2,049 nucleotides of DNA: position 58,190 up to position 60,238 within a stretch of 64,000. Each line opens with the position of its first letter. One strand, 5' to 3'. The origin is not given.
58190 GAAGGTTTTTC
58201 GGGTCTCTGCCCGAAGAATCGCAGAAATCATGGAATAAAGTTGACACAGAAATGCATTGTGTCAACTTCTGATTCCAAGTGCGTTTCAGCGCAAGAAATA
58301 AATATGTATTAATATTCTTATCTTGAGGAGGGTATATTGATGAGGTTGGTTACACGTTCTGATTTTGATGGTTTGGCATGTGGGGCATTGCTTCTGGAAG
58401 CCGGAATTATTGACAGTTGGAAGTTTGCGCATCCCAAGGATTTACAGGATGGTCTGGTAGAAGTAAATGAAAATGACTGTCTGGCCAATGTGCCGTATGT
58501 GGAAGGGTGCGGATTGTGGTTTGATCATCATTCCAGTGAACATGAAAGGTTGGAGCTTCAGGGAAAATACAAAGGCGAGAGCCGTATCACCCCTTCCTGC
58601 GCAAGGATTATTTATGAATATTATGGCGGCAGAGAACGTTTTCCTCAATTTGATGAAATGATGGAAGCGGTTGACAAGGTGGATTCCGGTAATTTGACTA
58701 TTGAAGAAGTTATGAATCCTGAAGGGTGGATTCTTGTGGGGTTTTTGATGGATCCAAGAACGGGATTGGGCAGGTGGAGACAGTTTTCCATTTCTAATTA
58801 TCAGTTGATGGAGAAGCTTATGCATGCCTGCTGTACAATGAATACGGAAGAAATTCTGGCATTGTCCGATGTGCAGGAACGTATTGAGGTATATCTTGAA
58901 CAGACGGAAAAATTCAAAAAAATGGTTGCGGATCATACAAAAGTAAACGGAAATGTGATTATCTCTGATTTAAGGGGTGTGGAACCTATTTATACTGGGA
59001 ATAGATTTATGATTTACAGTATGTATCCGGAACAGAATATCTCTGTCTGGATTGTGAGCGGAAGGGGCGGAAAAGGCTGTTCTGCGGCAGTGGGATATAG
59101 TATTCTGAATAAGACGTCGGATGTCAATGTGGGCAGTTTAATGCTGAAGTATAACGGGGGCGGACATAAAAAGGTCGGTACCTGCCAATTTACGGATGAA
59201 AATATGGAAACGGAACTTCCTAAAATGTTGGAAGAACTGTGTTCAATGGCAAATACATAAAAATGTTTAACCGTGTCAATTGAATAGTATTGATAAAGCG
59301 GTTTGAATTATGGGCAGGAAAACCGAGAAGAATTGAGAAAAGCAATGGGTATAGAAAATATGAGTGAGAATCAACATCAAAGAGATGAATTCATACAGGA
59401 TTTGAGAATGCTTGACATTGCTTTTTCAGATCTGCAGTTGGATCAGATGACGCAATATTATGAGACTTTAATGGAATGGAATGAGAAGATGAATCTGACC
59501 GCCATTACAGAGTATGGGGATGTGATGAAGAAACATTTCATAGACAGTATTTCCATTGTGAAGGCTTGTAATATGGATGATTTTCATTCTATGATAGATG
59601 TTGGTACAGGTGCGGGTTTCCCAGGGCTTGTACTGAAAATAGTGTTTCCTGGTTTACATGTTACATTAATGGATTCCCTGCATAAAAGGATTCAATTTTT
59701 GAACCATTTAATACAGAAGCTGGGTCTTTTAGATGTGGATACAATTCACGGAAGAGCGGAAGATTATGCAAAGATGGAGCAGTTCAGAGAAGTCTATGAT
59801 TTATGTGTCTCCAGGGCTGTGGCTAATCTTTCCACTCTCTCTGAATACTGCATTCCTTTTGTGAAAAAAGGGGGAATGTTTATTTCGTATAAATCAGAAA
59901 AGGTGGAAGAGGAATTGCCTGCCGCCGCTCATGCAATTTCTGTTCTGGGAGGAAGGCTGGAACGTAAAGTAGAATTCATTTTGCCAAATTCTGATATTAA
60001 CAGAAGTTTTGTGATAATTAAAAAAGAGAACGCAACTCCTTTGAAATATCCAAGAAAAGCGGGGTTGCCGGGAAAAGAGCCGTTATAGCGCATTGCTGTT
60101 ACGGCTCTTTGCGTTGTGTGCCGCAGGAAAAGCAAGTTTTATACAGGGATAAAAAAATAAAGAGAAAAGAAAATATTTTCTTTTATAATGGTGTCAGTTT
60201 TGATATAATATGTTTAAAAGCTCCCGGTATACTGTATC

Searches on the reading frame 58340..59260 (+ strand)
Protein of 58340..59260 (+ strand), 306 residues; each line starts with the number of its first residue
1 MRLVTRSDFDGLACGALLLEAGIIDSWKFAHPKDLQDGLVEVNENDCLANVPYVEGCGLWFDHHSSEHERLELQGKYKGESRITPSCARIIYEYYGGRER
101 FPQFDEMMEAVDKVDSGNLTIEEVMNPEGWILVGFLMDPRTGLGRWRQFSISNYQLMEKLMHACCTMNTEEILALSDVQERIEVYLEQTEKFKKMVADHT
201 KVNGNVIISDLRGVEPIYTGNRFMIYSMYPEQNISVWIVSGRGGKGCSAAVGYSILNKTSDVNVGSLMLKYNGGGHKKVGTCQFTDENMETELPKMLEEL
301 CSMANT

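Call 32: search_protein_families(library=pfam, proteins=[window:58340-59260:+])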
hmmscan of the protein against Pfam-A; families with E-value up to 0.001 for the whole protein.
window:58340-59260:+ (306 aa): 1 family
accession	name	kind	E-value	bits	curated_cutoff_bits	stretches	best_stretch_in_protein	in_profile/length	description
PF02272.25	DHHA1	-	0.0001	23.1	25.9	1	230-301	27-100/102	DHHA1 domain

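Call 33: find_encoding_contigs(protein=window:58340-59260:+, flank=3000, max_places=10)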
Protein window:58340-59260:+ (306 aa): 23 contigs read that carry it; 5 places shown.
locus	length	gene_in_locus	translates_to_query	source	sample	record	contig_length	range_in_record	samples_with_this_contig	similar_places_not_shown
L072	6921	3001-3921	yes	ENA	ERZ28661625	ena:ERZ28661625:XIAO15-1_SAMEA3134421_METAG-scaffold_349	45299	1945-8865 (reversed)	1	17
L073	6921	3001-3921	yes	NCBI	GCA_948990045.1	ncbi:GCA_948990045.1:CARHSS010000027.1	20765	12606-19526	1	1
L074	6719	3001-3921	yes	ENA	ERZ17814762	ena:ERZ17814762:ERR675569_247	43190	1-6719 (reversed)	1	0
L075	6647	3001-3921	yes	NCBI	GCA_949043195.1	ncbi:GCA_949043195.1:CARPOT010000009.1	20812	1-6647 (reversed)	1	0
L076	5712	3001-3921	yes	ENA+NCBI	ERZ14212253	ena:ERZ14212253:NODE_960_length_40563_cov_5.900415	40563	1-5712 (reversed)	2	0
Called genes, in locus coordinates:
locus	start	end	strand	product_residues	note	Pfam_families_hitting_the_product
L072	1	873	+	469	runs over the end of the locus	PF10396:TrmE_N, PF12631:MnmE_helical, PF00025:Arf, PF00009:GTP_EFTU (faint), PF00350:Dynamin_N (faint), PF01926:MMR_HSR1, PF02421:FeoB_N, PF04548:AIG1 (weak), +1 more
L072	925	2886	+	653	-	PF01134:GIDA, PF21680:GIDA_C_1st, PF13932:SAM_GIDA_C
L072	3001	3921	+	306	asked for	-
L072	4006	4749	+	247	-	PF02527:GidB, PF13847:Methyltransf_31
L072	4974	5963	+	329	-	PF07730:HisKA_3, PF02518:HATPase_c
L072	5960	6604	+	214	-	PF00072:Response_reg, PF08281:Sigma70_r4_2 (weak), PF00196:GerE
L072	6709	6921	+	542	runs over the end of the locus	-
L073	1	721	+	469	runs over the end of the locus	PF10396:TrmE_N, PF12631:MnmE_helical, PF00025:Arf, PF00009:GTP_EFTU (faint), PF00350:Dynamin_N (faint), PF01926:MMR_HSR1, PF02421:FeoB_N, PF04548:AIG1 (weak), +1 more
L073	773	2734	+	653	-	PF01134:GIDA, PF21680:GIDA_C_1st, PF13932:SAM_GIDA_C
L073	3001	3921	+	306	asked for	-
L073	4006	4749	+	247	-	PF02527:GidB, PF13847:Methyltransf_31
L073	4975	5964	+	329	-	PF07730:HisKA_3, PF02518:HATPase_c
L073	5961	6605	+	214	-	PF00072:Response_reg, PF08281:Sigma70_r4_2 (weak), PF00196:GerE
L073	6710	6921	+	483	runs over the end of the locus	?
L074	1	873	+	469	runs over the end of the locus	PF10396:TrmE_N, PF12631:MnmE_helical, PF00025:Arf, PF00009:GTP_EFTU (faint), PF00350:Dynamin_N (faint), PF01926:MMR_HSR1, PF02421:FeoB_N, PF04548:AIG1 (weak), +1 more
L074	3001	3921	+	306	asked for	-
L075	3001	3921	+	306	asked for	-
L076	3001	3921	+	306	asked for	-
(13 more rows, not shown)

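Call 36: find_homologous_proteins(query=window:58340-59260:+, max_evalue=1e-20)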
Query window:58340-59260:+ (306 aa): 8000 proteins with E <= 1e-20 among 8000 candidates; the best 120 are listed.
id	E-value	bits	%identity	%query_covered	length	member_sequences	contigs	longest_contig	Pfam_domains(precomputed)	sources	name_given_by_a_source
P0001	1.1e-192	657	91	100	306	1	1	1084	-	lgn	-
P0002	1.5e-192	657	92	100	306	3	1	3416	-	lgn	-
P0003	3.0e-192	656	92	100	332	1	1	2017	-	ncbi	-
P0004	1.3e-189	647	90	100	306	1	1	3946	-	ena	-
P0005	2.9e-189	646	89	100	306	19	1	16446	-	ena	-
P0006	1.2e-188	644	88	100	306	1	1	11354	-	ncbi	-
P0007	1.7e-188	643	90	100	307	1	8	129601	-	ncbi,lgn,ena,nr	ncbi:MAG: exopolyphosphatase [Lachnospiraceae bacterium]|nr:exopolyphosphatase [Lachnospiraceae bact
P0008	2.4e-188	643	90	100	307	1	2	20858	-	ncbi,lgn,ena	-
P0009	2.6e-188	643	89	100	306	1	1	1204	-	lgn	-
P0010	4.5e-188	642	90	100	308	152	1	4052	-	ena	-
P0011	1.3e-187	640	89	100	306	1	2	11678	-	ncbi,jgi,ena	-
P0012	2.4e-187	640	89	100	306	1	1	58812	-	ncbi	-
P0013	2.5e-187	640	90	100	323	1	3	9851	-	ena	-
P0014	2.5e-187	640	88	100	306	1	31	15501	-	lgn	-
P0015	3.7e-187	639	90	100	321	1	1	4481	-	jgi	jgi:nanoRNase/pAp phosphatase (c-di-AMP/oligoRNAs hydrolase)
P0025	3.3e-186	636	89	100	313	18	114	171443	-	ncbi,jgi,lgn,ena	-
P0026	4.1e-186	636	88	100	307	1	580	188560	-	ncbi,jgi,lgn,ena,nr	ncbi:exopolyphosphatase [bacterium D16-50]|jgi:nanoRNase/pAp phosphatase (c-di-AMP/oligoRNAs hydrola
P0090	4.9e-184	629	87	100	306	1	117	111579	-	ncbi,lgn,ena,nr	nr:exopolyphosphatase [uncultured Schaedlerella sp.]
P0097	6.8e-184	628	88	100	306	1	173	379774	-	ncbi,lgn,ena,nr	ncbi:MAG: exopolyphosphatase [Lachnospiraceae bacterium]|nr:exopolyphosphatase [Lachnospiraceae bact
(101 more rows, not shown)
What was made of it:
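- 58325..59260 (+): RBS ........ (58325-58332) and the DHH/DHHA1-family gene (ATG 58340) served by this promoter and leader. Some sources name close homologues exopolyphosphatase or nanoRNase (call 36).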

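Call 37: find_encoding_contigs(protein=P0007, flank=1200, max_places=3)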
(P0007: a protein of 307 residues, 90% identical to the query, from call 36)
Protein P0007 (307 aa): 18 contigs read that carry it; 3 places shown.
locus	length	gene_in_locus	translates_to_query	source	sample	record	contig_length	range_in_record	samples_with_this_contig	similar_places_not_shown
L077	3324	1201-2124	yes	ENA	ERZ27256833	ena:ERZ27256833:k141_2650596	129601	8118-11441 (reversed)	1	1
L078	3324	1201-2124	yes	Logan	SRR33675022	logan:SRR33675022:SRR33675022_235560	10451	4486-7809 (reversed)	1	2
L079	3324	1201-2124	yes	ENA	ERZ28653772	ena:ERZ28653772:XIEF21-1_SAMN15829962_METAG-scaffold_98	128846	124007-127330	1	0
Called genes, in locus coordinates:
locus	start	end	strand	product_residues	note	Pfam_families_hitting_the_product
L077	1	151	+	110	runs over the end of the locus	-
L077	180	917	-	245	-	PF13641:Glyco_tranf_2_3, PF00535:Glycos_transf_2, PF10111:Glyco_tranf_2_2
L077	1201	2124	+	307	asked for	-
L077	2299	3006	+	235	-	PF01980:TrmO_N, PF18389:TrmO_C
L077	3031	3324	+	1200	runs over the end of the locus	PF00512:HisKA, PF02518:HATPase_c, PF00072:Response_reg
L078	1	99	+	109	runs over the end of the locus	-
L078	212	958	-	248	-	PF13641:Glyco_tranf_2_3, PF00535:Glycos_transf_2, PF10111:Glyco_tranf_2_2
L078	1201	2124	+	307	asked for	-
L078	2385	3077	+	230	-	PF01980:TrmO_N, PF18389:TrmO_C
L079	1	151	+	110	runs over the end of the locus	-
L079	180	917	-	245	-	PF13641:Glyco_tranf_2_3, PF00535:Glycos_transf_2, PF10111:Glyco_tranf_2_2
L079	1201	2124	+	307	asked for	-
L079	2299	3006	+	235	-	PF01980:TrmO_N, PF18389:TrmO_C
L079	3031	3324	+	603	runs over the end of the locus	?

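Call 38: find_encoding_contigs(protein=P0026, flank=1200, max_places=4)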
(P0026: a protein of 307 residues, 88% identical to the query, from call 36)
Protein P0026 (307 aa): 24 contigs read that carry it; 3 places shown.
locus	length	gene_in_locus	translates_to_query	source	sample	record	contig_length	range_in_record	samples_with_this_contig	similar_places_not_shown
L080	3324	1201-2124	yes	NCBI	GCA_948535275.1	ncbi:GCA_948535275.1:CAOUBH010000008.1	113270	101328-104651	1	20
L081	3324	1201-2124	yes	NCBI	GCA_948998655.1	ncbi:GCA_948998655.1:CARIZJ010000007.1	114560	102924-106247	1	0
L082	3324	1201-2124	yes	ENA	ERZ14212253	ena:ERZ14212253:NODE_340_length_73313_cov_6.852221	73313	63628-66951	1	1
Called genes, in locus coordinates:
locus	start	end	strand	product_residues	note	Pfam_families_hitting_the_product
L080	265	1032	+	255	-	PF02527:GidB, PF13847:Methyltransf_31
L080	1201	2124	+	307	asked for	-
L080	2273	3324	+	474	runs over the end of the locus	PF00990:GGDEF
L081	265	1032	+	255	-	PF02527:GidB, PF13847:Methyltransf_31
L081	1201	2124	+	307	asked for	-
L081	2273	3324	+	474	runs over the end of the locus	PF00990:GGDEF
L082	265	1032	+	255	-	PF02527:GidB, PF13847:Methyltransf_31 (weak)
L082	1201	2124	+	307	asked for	-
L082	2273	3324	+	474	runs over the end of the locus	PF00990:GGDEF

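Call 39: find_encoding_contigs(protein=P0090, flank=1200, max_places=4)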
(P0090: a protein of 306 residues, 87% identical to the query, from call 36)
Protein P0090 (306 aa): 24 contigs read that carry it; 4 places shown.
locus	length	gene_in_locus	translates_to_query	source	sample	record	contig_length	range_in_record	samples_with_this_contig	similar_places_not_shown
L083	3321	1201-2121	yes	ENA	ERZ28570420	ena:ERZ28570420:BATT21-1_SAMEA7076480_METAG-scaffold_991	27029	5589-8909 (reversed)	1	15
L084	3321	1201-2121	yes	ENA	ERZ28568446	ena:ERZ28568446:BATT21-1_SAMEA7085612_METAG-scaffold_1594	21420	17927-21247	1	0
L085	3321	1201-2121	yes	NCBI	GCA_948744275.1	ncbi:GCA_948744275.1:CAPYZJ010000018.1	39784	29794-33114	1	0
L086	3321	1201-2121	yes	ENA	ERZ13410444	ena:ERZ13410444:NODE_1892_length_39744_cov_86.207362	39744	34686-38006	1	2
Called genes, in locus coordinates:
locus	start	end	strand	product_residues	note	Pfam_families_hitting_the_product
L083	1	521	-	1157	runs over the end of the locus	PF02811:PHP, PF07733:DNA_pol3_alpha, PF17657:DNA_pol3_finger, PF14579:HHH_6, PF01336:tRNA_anti-codon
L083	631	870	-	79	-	-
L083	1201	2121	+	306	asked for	-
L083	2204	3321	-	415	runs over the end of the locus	PF05221:AdoHcyase, PF02826:2-Hacid_dh_C, PF00670:AdoHcyase_NAD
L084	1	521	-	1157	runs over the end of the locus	PF02811:PHP, PF07733:DNA_pol3_alpha, PF17657:DNA_pol3_finger, PF14579:HHH_6, PF01336:tRNA_anti-codon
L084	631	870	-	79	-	-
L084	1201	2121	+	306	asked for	-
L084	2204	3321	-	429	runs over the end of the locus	?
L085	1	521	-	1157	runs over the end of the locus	PF02811:PHP, PF07733:DNA_pol3_alpha, PF17657:DNA_pol3_finger, PF14579:HHH_6, PF01336:tRNA_anti-codon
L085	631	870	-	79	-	-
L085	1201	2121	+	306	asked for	-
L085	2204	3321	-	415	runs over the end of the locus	PF05221:AdoHcyase, PF02826:2-Hacid_dh_C, PF00670:AdoHcyase_NAD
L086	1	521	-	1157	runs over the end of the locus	PF02811:PHP, PF07733:DNA_pol3_alpha, PF17657:DNA_pol3_finger, PF14579:HHH_6, PF01336:tRNA_anti-codon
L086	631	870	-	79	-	-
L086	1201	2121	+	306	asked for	-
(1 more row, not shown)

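Call 40: find_encoding_contigs(protein=P0097, flank=1200, max_places=4)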
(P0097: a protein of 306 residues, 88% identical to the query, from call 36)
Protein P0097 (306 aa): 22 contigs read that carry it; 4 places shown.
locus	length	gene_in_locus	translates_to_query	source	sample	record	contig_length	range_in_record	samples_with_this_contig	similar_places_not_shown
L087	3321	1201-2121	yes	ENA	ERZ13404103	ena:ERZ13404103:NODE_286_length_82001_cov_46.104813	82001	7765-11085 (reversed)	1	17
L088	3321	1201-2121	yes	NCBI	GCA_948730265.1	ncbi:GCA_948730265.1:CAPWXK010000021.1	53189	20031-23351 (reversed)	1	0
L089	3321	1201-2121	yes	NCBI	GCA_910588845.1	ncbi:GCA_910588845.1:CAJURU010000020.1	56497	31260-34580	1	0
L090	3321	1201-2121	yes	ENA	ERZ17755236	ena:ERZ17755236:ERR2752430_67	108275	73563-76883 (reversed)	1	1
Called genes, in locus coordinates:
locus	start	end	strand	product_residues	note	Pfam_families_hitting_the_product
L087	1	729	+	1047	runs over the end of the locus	PF08448:PAS_4, PF13426:PAS_9 (weak), PF13188:PAS_8 (weak), PF08447:PAS_3, PF13426:PAS_9, PF00512:HisKA, PF02518:HATPase_c, PF00072:Response_reg, +1 more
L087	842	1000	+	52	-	PF00301:Rubredoxin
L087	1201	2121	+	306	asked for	-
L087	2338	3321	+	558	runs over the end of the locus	PF00672:HAMP (faint), PF17203:sCache_3_2 (faint), PF17201:Cache_3-Cache_2, PF17202:sCache_3_3, PF00015:MCPsignal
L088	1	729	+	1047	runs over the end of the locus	-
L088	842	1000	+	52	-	PF00301:Rubredoxin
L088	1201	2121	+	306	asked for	-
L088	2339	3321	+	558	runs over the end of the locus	PF00672:HAMP (faint), PF17203:sCache_3_2 (faint), PF17201:Cache_3-Cache_2, PF17202:sCache_3_3, PF00015:MCPsignal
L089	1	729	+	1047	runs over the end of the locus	PF08448:PAS_4, PF13426:PAS_9 (weak), PF13188:PAS_8 (weak), PF08447:PAS_3, PF13426:PAS_9, PF00512:HisKA, PF02518:HATPase_c, PF00072:Response_reg, +1 more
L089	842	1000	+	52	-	PF00301:Rubredoxin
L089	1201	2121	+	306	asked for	-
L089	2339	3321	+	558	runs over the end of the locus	PF00672:HAMP (faint), PF17203:sCache_3_2 (faint), PF17201:Cache_3-Cache_2, PF17202:sCache_3_3, PF00015:MCPsignal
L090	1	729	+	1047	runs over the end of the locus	PF08448:PAS_4, PF13426:PAS_9 (weak), PF13188:PAS_8 (weak), PF08447:PAS_3, PF13426:PAS_9, PF00512:HisKA, PF02518:HATPase_c, PF00072:Response_reg, +1 more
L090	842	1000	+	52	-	PF00301:Rubredoxin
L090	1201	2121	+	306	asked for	-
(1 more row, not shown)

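Call 73: find_encoding_contigs(protein=P0025, flank=1000, max_places=4)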
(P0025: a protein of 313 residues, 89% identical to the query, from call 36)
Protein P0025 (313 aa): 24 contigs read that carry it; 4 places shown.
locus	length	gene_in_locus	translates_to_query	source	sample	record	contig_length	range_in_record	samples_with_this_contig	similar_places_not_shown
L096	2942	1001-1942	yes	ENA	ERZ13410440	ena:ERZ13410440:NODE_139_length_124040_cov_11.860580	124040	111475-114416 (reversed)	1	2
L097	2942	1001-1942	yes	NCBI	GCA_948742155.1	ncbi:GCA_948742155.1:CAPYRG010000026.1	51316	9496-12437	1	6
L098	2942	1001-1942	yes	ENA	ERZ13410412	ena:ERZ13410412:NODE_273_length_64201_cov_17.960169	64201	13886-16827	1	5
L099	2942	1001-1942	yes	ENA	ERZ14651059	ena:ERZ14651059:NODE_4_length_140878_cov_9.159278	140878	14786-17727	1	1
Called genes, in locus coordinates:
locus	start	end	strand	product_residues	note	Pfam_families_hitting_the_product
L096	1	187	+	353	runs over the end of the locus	PF01381:HTH_3, PF13560:HTH_31, PF13428:TPR_14 (faint)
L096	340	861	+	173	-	PF13527:Acetyltransf_9 (faint), PF00583:Acetyltransf_1, PF13673:Acetyltransf_10, PF13508:Acetyltransf_7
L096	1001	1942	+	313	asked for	-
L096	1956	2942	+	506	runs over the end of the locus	PF00488:MutS_V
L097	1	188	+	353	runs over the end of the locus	PF01381:HTH_3, PF13560:HTH_31, PF13428:TPR_14 (faint), PF14559:TPR_19 (faint)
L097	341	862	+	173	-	PF13527:Acetyltransf_9 (faint), PF00583:Acetyltransf_1, PF13673:Acetyltransf_10, PF13508:Acetyltransf_7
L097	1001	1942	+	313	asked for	-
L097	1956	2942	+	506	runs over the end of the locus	PF00488:MutS_V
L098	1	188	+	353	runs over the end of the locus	PF01381:HTH_3, PF13560:HTH_31, PF13428:TPR_14 (faint), PF14559:TPR_19 (faint)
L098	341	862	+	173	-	PF13527:Acetyltransf_9 (faint), PF00583:Acetyltransf_1, PF13673:Acetyltransf_10, PF13508:Acetyltransf_7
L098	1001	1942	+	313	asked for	-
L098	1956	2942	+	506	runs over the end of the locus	PF00488:MutS_V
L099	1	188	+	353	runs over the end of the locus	PF01381:HTH_3, PF13560:HTH_31, PF13428:TPR_14 (faint)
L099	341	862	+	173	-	PF13527:Acetyltransf_9 (faint), PF00583:Acetyltransf_1, PF13673:Acetyltransf_10, PF13508:Acetyltransf_7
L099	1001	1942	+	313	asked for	-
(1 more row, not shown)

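Call 74: find_encoding_contigs(protein=P0012, flank=1000, max_places=3)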
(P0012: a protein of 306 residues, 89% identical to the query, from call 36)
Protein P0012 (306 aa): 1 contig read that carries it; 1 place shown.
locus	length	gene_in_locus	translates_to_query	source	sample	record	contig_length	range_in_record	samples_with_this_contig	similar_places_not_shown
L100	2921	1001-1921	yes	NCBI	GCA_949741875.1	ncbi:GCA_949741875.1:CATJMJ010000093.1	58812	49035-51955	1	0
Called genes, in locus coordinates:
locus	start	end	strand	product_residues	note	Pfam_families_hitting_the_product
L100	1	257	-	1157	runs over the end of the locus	PF02811:PHP, PF07733:DNA_pol3_alpha, PF17657:DNA_pol3_finger, PF14579:HHH_6, PF01336:tRNA_anti-codon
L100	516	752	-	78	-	-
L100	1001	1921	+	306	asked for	-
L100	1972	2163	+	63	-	-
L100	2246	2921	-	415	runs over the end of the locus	PF05221:AdoHcyase, PF02826:2-Hacid_dh_C, PF00670:AdoHcyase_NAD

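Call 75: find_encoding_contigs(protein=P0005, flank=1000, max_places=3)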
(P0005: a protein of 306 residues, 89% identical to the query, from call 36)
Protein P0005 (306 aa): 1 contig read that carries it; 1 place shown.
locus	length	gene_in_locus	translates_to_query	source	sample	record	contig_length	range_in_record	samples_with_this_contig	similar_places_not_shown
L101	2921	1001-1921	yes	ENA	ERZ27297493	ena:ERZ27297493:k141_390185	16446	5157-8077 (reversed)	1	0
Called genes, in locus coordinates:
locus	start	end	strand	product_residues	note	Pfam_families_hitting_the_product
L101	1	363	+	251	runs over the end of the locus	PF02368:Big_2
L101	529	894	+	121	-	-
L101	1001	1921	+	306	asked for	-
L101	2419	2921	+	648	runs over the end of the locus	PF00795:CN_hydrolase, PF02540:NAD_synthase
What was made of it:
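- Checked: The DHH gene itself is a lineage-specific guest between mnmG and rsmG (calls 37-40, 73-75).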

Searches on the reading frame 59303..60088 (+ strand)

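Call 32: search_protein_families(library=pfam, proteins=[window:59303-60088:+])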
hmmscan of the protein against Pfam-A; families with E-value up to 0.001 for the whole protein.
window:59303-60088:+ (261 aa): 2 families
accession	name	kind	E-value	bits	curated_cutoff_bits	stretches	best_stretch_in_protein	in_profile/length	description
PF02527.21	GidB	-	7.8e-52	175.7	27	1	45-220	1-171/184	rRNA small subunit methyltransferase G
PF13847.12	Methyltransf_31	-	3.4e-07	30.5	27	1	96-208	6-121/145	Methyltransferase domain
